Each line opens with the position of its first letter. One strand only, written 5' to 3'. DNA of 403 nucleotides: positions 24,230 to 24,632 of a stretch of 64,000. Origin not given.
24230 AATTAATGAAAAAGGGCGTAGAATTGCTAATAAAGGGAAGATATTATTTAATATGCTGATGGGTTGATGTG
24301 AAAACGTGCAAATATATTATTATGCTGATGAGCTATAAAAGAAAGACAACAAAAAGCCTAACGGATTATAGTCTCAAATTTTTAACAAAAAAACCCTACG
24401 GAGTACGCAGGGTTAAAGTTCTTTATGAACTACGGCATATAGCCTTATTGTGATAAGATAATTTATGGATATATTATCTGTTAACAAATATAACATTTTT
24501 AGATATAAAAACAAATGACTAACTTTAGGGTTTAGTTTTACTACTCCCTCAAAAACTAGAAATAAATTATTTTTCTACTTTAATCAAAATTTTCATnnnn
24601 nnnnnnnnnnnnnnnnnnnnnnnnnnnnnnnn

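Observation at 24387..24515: tracrRNA predicted from sequence alone, divergent from cas9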

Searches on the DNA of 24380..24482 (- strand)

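Call 25: build_rna_model(alignment_id=A2, structure=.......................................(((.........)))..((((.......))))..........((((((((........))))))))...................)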
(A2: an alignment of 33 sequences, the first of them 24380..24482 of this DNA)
Model R1 built from alignment A2 (33 sequences, 124 columns); structure: as given.
model positions 102; base pairs 15; branch points 2; effective number of sequences 2.61; information 0.59 bits per position. Calibrated on 0.2 Mb of random sequence (short: E-values are rough).
structure used (alignment columns):
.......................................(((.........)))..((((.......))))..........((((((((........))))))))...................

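Call 26: search_with_rna_model(model_id=R1, sources=[window, L001, L002, L003, L004, L005, L006, L007, L008, L009, L010, L011, L012, L013, L014, L015, L016, L017, L018, L019, L020, L021, L022, L023, L024, L025, L026, L027, L028, L029, L030, L031, L032, L033, L034, L035, L036, L037, L038, L039, L040, L041, L042, L043, L044, L045, L046, L047, L048, L049, L050, L051, L052, L053, L054, L055, L056, L057, L058, L059, L060, L061, L062, L063, L064, L065, L066, L067, L068, L069, L070, L071, L072, L073, L074, L075, L076, L077, L078, L079, L080], max_evalue=1, make_alignment=true)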
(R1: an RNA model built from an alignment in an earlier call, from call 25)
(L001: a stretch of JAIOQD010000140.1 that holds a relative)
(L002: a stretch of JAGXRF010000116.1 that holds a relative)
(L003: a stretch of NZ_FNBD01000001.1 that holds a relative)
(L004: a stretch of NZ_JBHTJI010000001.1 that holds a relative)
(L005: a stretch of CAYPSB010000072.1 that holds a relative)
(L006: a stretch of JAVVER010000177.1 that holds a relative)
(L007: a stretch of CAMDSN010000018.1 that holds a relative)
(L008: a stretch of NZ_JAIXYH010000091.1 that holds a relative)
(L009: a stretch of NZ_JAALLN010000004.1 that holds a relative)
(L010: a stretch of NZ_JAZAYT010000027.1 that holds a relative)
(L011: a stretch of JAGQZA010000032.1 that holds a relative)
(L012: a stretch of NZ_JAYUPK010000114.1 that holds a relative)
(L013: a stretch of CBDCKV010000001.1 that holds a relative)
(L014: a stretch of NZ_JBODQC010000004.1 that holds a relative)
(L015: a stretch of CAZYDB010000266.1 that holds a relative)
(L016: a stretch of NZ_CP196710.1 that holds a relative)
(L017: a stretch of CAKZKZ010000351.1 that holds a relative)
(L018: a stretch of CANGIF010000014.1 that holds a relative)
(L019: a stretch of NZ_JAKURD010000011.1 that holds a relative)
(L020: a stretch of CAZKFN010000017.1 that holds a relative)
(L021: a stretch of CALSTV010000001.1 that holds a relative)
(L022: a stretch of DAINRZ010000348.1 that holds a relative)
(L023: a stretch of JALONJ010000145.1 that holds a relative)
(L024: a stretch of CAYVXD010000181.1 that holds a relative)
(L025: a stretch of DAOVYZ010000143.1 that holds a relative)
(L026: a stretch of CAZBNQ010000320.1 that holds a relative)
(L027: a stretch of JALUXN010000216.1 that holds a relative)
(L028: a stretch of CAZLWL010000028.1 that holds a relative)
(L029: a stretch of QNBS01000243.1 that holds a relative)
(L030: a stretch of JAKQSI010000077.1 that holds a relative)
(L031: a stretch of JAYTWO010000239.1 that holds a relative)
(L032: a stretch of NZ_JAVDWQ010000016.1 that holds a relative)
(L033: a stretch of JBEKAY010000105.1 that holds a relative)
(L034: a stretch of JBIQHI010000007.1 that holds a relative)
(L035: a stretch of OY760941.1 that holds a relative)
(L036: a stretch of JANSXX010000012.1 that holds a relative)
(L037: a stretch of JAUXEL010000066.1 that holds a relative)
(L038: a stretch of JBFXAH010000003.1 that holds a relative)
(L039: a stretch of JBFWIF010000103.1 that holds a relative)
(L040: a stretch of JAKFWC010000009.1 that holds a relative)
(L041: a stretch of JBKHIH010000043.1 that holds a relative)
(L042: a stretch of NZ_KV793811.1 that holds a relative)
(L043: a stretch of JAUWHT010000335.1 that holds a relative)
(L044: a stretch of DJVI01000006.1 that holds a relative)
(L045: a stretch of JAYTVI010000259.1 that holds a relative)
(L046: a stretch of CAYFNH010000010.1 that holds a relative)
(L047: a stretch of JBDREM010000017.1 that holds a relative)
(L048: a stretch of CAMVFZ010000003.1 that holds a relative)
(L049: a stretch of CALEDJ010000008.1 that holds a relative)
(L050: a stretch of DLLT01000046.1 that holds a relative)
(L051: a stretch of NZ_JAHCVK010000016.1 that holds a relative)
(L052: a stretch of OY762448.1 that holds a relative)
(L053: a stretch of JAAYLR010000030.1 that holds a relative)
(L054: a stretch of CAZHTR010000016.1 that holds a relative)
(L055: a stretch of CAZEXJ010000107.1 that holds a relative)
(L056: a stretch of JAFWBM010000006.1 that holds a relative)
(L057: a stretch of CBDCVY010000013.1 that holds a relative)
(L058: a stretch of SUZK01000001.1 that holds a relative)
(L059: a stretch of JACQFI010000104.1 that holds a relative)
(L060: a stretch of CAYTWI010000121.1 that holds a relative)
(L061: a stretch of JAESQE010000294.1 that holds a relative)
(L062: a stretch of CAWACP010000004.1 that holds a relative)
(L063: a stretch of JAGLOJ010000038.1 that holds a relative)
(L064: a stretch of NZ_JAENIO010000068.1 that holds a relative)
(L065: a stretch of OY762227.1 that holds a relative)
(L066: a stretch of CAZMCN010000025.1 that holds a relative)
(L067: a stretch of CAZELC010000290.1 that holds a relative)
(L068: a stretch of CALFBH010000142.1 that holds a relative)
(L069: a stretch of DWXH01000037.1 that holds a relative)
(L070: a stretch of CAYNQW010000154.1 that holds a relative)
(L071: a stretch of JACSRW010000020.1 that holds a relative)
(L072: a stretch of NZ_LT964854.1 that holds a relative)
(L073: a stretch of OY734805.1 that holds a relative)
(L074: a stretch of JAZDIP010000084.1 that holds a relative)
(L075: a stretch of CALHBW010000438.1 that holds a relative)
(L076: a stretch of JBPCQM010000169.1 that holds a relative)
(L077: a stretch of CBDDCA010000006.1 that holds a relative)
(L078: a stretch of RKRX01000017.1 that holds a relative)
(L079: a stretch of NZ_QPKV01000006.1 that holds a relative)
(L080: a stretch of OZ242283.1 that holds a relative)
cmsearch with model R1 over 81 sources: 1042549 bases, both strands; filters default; matches with E-value up to 1: 49.
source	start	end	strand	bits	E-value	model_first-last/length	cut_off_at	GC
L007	701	801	-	111.6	4.5e-17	1-102/102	no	0.3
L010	6798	6898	-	111.4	5.1e-17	1-102/102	no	0.3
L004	6802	6902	-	111.2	5.5e-17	1-102/102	no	0.29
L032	6799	6899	-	110.1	8.7e-17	1-102/102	no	0.34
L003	6799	6899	-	109.5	1.1e-16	1-102/102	no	0.35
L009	6795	6895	-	109.2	1.3e-16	1-102/102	no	0.31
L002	6816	6916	-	108.9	1.5e-16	1-102/102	no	0.35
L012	6775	6875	-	106.6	3.9e-16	1-102/102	no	0.27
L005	1974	2074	-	106.4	4.1e-16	1-102/102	no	0.35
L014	6797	6897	-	105.2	6.9e-16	1-102/102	no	0.35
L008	6809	6909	-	104.8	8.3e-16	1-102/102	no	0.35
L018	6813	6912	-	104.5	9.3e-16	1-102/102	no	0.3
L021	6803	6903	-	104.2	1.1e-15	1-102/102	no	0.32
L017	1377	1477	-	102.6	2.1e-15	1-102/102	no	0.31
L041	6807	6909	-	102.6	2.1e-15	1-102/102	no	0.33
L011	6860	6962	-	100.1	6e-15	1-102/102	no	0.3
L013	6835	6938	-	100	6.3e-15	1-102/102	no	0.33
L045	3562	3661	-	99.5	7.8e-15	1-102/102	no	0.28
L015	1610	1712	-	98.2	1.3e-14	1-102/102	no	0.33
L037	2746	2848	+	96.7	2.5e-14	1-102/102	no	0.35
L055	6827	6929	-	96.5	2.7e-14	1-102/102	no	0.4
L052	4177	4280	-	92.1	1.8e-13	1-102/102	no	0.32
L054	6875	6977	+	91.9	1.9e-13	1-102/102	no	0.41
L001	4220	4321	-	90.9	2.9e-13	1-102/102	no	0.37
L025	401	504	-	90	4.2e-13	1-102/102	no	0.36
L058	6826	6929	-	86.3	2e-12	1-102/102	no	0.39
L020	6879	6983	-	86.3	2.1e-12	1-102/102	no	0.35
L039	1045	1148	-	85.5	2.9e-12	1-102/102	no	0.38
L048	1142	1246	-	85.3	3.1e-12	1-102/102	no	0.42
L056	11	113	-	85.1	3.4e-12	1-102/102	no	0.41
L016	6849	6952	-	83.9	5.6e-12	1-102/102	no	0.39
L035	6758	6860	-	82.1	1.2e-11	1-102/102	no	0.4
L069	6836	6941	-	80.7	2.2e-11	1-102/102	no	0.4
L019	6823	6927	-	80.6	2.3e-11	1-102/102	no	0.4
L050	6758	6861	-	77.2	9.6e-11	1-102/102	no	0.41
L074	6845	6955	-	72.2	7.9e-10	1-102/102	no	0.36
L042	6836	6934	+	71.9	9.1e-10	1-102/102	no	0.43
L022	82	183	-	63.6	3e-08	1-102/102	no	0.36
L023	6818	6918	-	58.5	2.6e-07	1-102/102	no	0.35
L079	6746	6844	-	43.2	0.00017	1-102/102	no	0.32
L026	576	674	-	42.5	0.00023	1-102/102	no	0.34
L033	607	704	-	35.6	0.0042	1-102/102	no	0.42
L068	6874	6973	-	35.5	0.0043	1-102/102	no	0.26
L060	6725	6823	-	35.2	0.0051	1-102/102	no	0.36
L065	6867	6974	-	32.5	0.016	1-102/102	no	0.35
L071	6827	6925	-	31.2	0.027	1-102/102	no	0.37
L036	6843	6962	-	29.1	0.067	1-102/102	no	0.41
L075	12600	12759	+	23.1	0.85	1-102/102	no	0.37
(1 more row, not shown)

Alignment A3: 49 matches aligned to the model, 201 columns, each read 5' to 3' on its own strand. Consensus structure (alignment columns), stored with it:
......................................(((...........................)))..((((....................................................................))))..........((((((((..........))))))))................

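Call 59: search_with_rna_model(model_id=R1, sources=[L081, L082, L083, L084], max_evalue=0.01, show_alignments=4)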
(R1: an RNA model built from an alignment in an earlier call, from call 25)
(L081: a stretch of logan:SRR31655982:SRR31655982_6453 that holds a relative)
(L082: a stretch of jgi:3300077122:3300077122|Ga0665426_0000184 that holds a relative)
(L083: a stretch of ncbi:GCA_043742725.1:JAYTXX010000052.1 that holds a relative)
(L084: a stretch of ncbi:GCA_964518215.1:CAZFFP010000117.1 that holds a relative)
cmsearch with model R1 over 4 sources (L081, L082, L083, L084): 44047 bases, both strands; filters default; matches with E-value up to 0.01: 5.
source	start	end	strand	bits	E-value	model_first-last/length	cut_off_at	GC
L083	1074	1175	-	89.1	2.6e-14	1-102/102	no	0.36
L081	2402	2508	-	76.4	5.6e-12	1-102/102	no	0.37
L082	6756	6866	-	66.1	4.4e-10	1-102/102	no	0.32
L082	4895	4996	-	27.3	0.0059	1-102/102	no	0.34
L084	1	40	-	26.7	0.0078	1-40/102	3'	0.22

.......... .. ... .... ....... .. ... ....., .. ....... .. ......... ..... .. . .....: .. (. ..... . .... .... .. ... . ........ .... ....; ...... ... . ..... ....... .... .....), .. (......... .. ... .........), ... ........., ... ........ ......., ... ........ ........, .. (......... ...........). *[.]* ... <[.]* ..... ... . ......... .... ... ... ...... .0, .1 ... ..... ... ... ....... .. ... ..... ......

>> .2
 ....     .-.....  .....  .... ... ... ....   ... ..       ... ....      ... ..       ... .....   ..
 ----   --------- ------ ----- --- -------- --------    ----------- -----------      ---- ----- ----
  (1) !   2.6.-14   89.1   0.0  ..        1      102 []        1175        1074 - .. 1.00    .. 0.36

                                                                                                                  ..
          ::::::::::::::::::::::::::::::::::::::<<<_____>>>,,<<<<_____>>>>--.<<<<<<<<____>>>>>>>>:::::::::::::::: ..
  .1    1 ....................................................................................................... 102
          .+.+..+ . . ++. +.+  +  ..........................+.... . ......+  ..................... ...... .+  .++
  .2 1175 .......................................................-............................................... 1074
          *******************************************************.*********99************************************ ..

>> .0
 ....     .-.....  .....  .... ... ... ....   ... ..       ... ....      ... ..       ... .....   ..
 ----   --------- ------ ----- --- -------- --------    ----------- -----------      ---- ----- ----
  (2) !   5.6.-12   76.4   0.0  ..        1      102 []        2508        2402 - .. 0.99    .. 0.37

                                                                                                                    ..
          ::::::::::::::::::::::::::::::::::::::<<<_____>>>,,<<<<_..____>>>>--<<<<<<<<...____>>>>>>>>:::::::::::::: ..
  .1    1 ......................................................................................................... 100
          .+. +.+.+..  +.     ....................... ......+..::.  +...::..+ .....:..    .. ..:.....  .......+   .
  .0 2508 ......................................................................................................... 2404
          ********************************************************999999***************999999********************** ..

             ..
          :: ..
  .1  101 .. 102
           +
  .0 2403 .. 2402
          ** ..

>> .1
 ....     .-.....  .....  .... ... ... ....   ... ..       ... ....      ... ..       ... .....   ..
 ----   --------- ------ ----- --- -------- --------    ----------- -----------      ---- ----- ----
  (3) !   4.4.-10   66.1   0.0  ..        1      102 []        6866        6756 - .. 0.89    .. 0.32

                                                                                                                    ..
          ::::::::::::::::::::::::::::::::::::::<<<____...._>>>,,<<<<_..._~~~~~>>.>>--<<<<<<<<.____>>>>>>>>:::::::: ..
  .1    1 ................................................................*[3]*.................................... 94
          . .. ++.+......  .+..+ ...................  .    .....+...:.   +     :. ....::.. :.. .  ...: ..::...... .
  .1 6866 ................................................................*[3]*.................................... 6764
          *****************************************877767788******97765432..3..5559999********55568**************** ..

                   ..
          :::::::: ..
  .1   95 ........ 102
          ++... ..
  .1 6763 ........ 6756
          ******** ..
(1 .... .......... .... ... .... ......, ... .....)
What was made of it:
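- This includes the closest relatives L081 (57% Cas9 identity), L082 and L083 (call 59).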

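Call 62: search_with_rna_model(model_id=R1, sources=[L001, L002, L003, L004, L005, L007, L008, L009, L010, L011, L012, L013, L014, L015, L016, L017, L018, L019, L020, L021, L022, L025, L032, L035, L037, L039, L041, L042, L045, L048, L050, L052, L054, L055, L056, L058, L069, L074, L081, L082, L083], max_evalue=0.000001, make_alignment=true)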
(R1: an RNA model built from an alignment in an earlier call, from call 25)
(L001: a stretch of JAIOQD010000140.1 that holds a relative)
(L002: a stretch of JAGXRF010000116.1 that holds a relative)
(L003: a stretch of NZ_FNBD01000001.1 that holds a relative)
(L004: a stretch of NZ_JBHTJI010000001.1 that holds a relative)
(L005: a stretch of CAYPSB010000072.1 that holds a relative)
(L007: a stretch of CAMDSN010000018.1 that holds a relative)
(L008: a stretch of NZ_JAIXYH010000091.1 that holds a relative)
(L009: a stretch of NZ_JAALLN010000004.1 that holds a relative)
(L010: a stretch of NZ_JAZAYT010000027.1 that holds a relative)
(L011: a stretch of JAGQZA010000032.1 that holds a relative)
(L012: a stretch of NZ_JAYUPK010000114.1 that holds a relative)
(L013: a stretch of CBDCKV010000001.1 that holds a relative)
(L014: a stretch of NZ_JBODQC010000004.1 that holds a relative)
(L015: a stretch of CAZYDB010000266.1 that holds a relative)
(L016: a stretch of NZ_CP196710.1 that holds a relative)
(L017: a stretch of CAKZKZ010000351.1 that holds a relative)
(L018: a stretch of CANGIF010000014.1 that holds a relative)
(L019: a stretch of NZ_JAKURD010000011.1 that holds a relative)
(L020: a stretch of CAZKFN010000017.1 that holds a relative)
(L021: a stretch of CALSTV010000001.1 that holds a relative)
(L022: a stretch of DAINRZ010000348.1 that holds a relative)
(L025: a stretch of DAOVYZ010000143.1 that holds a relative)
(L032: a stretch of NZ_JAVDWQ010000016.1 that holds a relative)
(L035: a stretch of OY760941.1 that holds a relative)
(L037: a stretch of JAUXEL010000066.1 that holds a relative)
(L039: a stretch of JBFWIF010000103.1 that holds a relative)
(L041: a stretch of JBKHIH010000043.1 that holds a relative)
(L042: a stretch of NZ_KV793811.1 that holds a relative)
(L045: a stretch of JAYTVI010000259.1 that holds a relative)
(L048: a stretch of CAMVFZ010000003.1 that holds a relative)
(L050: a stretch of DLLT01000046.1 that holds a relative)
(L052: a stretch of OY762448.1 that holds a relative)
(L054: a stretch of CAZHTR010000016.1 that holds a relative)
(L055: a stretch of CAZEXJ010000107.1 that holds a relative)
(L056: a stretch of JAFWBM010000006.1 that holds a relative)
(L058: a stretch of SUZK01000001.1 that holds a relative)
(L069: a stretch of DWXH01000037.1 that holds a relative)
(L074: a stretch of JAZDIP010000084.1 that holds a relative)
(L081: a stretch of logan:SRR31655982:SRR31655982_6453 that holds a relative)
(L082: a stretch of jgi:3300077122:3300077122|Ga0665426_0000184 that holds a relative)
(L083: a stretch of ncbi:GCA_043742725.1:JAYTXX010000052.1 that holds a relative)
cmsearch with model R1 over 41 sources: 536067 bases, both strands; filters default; matches with E-value up to 0.000001: 41.
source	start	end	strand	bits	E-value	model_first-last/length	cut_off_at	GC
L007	701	801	-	111.6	2.3e-17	1-102/102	no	0.3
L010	6798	6898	-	111.4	2.6e-17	1-102/102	no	0.3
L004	6802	6902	-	111.2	2.8e-17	1-102/102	no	0.29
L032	6799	6899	-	110.1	4.5e-17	1-102/102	no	0.34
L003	6799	6899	-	109.5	5.7e-17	1-102/102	no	0.35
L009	6795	6895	-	109.2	6.6e-17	1-102/102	no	0.31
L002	6816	6916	-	108.9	7.6e-17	1-102/102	no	0.35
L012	6775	6875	-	106.6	2e-16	1-102/102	no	0.27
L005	1974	2074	-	106.4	2.1e-16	1-102/102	no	0.35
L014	6797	6897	-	105.2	3.6e-16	1-102/102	no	0.35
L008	6809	6909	-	104.8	4.3e-16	1-102/102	no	0.35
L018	6813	6912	-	104.5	4.8e-16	1-102/102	no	0.3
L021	6803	6903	-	104.2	5.5e-16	1-102/102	no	0.32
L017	1377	1477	-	102.6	1.1e-15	1-102/102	no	0.31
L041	6807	6909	-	102.6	1.1e-15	1-102/102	no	0.33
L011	6860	6962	-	100.1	3.1e-15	1-102/102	no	0.3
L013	6835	6938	-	100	3.2e-15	1-102/102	no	0.33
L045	3562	3661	-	99.5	4e-15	1-102/102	no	0.28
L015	1610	1712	-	98.2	6.7e-15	1-102/102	no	0.33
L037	2746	2848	+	96.7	1.3e-14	1-102/102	no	0.35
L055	6827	6929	-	96.5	1.4e-14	1-102/102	no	0.4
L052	4177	4280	-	92.1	9.1e-14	1-102/102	no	0.32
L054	6875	6977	+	91.9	9.9e-14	1-102/102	no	0.41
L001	4220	4321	-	90.9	1.5e-13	1-102/102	no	0.37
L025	401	504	-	90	2.2e-13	1-102/102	no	0.36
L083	1074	1175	-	89.1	3.2e-13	1-102/102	no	0.36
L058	6826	6929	-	86.3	1e-12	1-102/102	no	0.39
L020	6879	6983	-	86.3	1.1e-12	1-102/102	no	0.35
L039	1045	1148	-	85.5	1.5e-12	1-102/102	no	0.38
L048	1142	1246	-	85.3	1.6e-12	1-102/102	no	0.42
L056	11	113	-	85.1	1.7e-12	1-102/102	no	0.41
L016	6849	6952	-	83.9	2.9e-12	1-102/102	no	0.39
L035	6758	6860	-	82.1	6.4e-12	1-102/102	no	0.4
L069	6836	6941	-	80.7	1.1e-11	1-102/102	no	0.4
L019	6823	6927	-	80.6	1.2e-11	1-102/102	no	0.4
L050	6758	6861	-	77.2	4.9e-11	1-102/102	no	0.41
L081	2402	2508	-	76.4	6.8e-11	1-102/102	no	0.37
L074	6845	6955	-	72.2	4e-10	1-102/102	no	0.36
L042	6836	6934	+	71.9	4.7e-10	1-102/102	no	0.43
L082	6756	6866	-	66.1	5.4e-09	1-102/102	no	0.32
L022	82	183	-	63.6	1.6e-08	1-102/102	no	0.36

Alignment A5: 41 matches aligned to the model, 128 columns, each read 5' to 3' on its own strand. Consensus structure (alignment columns), stored with it:
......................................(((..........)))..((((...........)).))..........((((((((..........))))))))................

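Call 63: build_rna_model(alignment_id=A5)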
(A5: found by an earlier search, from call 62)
Model R2 built from alignment A5 (41 sequences, 128 columns); structure: stored with the alignment.
model positions 102; base pairs 15; branch points 2; effective number of sequences 2.7; information 0.59 bits per position. Calibrated on 0.2 Mb of random sequence (short: E-values are rough).
structure used (alignment columns):
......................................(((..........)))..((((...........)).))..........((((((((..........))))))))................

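Call 65: search_with_rna_model(model_id=R2, source=window, max_evalue=1, show_alignments=1)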
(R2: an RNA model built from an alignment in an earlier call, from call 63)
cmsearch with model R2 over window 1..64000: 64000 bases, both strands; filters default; matches with E-value up to 1: 2.
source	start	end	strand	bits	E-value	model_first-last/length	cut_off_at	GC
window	24376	24482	-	82.5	2.7e-14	1-102/102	no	0.3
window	54448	54553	+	15.7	0.79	1-102/102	no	0.25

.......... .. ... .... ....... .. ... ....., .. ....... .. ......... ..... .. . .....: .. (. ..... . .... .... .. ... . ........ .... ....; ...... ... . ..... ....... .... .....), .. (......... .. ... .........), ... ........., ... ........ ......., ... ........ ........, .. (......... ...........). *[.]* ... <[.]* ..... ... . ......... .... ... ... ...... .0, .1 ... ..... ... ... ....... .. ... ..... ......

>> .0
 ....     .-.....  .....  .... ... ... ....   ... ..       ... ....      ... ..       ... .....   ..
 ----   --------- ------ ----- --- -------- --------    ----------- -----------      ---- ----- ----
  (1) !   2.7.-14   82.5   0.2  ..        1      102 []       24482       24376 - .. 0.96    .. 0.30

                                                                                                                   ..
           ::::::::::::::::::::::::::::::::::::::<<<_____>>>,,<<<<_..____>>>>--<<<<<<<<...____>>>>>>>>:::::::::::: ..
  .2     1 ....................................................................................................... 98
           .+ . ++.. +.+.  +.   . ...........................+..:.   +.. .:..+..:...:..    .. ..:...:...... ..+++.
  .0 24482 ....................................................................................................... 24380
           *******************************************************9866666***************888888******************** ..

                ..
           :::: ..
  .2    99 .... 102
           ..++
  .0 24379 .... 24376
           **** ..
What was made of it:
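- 24387..24479 (-): Predicted tracrRNA transcript, about 93 nt. The 5' end is inferred from the promoter (within about 3 nt) and the 3' end from the U-run. The covariance model hit spans 24376-24482 on the minus strand: 85.3 bits (call 26), and 82.5 bits with E 2.7e-14 using the leave-one-out model (call 65).
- On Cas9 tracrRNA (type II CRISPR-Cas): The leave-one-out covariance model gives E 2.7e-14 (call 65).
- Checked: What is far beyond chance is the whole element: a covariance model built only from other genomes scores it 82.5 bits, E 2.7e-14, as the sole significant hit in 64 kb (call 65).
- A leave-one-out model finds the window element at 82.5 bits, E 2.7e-14, as the only significant hit (call 65).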
